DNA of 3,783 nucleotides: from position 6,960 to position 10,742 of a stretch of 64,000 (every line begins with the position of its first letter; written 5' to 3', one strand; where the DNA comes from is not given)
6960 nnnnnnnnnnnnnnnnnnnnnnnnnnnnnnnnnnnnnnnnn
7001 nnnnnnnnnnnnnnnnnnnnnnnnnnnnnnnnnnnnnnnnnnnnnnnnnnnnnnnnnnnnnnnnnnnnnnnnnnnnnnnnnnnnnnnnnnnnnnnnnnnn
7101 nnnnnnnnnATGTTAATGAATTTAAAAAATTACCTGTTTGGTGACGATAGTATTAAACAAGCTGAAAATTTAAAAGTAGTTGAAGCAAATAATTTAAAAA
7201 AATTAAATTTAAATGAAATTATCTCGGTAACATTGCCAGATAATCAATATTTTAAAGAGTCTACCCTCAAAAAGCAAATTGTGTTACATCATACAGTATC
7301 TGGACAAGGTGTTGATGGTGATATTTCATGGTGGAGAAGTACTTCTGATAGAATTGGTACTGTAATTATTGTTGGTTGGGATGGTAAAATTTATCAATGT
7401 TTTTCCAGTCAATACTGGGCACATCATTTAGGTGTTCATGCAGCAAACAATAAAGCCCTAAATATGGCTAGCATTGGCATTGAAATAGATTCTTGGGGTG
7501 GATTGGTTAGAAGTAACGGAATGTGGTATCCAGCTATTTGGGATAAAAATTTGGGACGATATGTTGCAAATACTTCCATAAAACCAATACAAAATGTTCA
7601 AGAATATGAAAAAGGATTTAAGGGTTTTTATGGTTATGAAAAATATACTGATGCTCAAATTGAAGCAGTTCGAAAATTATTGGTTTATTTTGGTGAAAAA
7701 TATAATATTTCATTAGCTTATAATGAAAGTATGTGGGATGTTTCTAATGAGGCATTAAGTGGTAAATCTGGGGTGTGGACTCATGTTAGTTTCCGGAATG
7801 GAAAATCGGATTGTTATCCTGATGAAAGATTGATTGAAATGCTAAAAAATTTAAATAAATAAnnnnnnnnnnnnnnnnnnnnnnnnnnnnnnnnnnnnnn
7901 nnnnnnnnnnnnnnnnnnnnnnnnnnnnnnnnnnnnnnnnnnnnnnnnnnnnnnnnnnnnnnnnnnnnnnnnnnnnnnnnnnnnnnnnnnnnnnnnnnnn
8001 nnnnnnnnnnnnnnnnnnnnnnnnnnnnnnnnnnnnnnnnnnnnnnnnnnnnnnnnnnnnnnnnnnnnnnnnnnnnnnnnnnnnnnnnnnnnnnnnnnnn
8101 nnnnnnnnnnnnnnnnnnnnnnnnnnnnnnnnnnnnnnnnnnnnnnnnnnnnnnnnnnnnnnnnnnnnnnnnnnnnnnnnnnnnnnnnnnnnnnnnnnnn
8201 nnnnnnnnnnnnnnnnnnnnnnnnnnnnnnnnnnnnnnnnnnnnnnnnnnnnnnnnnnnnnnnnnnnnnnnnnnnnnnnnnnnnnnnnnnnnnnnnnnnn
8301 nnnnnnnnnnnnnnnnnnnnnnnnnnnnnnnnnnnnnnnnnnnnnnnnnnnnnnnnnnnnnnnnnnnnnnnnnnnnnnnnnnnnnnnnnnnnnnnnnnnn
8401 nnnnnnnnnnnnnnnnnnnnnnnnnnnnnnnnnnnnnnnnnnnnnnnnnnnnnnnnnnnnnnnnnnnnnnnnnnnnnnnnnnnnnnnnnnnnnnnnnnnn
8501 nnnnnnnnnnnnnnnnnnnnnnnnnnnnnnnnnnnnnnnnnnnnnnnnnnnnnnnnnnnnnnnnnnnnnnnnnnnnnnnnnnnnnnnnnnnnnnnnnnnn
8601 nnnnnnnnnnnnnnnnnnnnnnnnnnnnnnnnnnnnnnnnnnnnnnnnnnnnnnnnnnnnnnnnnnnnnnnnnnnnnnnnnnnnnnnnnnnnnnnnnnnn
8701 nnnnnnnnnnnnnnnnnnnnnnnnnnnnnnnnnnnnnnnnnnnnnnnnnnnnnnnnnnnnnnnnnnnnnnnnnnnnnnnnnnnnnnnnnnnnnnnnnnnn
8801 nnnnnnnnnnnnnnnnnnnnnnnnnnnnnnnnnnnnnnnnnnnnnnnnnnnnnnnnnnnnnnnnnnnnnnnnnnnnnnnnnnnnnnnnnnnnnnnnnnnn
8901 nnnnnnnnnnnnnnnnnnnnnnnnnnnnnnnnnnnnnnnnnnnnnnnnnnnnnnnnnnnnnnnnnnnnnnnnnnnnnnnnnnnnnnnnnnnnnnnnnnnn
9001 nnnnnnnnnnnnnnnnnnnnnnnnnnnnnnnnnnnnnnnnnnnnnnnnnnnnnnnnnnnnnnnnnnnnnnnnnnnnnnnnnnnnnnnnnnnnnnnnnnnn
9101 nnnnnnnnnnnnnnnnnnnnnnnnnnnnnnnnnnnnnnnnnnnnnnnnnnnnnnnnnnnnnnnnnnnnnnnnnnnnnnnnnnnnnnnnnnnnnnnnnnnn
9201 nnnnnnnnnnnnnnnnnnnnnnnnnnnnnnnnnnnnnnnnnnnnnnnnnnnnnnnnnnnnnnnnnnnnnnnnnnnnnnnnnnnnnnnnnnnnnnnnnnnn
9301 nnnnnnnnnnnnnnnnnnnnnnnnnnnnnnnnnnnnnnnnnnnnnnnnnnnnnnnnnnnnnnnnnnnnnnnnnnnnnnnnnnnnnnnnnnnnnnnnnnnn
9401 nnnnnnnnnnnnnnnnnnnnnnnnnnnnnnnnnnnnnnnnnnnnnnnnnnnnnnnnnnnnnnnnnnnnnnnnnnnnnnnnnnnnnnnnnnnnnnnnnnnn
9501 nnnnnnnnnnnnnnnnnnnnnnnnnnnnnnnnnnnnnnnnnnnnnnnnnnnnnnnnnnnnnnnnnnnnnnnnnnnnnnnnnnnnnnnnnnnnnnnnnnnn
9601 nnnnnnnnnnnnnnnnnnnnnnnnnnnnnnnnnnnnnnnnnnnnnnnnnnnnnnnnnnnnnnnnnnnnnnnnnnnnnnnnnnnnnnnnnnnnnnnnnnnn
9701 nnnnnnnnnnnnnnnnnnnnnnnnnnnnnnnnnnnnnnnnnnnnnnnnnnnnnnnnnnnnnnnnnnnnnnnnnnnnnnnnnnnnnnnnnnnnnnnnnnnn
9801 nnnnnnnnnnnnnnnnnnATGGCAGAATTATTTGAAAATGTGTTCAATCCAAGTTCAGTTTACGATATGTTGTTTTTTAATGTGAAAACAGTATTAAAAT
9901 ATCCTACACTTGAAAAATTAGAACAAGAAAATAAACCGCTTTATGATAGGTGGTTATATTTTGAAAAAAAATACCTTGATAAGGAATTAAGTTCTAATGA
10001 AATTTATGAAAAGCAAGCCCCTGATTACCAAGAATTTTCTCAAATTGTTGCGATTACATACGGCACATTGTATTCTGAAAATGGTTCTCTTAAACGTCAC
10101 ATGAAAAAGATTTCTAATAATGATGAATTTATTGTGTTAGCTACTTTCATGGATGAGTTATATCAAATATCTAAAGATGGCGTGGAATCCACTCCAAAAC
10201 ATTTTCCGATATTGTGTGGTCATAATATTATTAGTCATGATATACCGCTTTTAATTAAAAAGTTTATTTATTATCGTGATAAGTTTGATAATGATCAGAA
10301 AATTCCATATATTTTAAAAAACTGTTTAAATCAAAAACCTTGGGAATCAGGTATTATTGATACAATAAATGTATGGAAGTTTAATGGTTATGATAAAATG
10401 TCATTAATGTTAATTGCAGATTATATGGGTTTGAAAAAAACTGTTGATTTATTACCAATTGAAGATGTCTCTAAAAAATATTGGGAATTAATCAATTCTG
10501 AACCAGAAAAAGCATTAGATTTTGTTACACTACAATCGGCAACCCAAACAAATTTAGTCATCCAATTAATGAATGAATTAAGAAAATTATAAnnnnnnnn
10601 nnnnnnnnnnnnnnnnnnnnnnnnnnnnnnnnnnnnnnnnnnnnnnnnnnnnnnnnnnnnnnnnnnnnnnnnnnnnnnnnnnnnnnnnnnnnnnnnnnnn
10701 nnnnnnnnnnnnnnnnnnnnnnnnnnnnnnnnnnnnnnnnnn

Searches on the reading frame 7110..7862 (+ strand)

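Call 13: search_protein_families(library=pfam, proteins=[window:7110-7862:+], max_evalue=0.001)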
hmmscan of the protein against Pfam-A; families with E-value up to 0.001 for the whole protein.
window:7110-7862:+ (250 aa): 1 family
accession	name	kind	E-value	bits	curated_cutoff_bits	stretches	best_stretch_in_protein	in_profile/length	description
PF01510.30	Amidase_2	-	1.2e-13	52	26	1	55-225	6-119/131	N-acetylmuramoyl-L-alanine amidase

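Call 14: search_protein_families(library=phrogs, proteins=[window:7110-7862:+], max_evalue=0.001)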
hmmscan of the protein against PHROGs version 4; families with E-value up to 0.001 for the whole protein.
window:7110-7862:+ (250 aa): 4 families
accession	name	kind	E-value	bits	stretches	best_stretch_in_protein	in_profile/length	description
phrog_1794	-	lysis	1.4e-11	45.4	1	49-201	51-163/336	amidase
phrog_2338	-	lysis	2.6e-05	24.8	1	38-127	12-98/346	endolysin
phrog_7698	-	lysis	0.00031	21.6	1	36-127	5-92/316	endolysin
phrog_1493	-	lysis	0.00079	19.7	0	55-233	35-149/394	endolysin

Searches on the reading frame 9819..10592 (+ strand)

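Call 13: search_protein_families(library=pfam, proteins=[window:9819-10592:+], max_evalue=0.001)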
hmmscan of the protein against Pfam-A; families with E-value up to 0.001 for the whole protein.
window:9819-10592:+ (257 aa): 0 families

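Call 14: search_protein_families(library=phrogs, proteins=[window:9819-10592:+], max_evalue=0.001)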
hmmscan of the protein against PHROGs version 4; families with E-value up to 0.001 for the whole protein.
window:9819-10592:+ (257 aa): 1 family
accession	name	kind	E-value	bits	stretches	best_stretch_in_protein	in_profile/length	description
phrog_25228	-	DNA, RNA and nucleotide metabolism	1.1e-10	42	1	13-239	9-215/326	3'-5' exonuclease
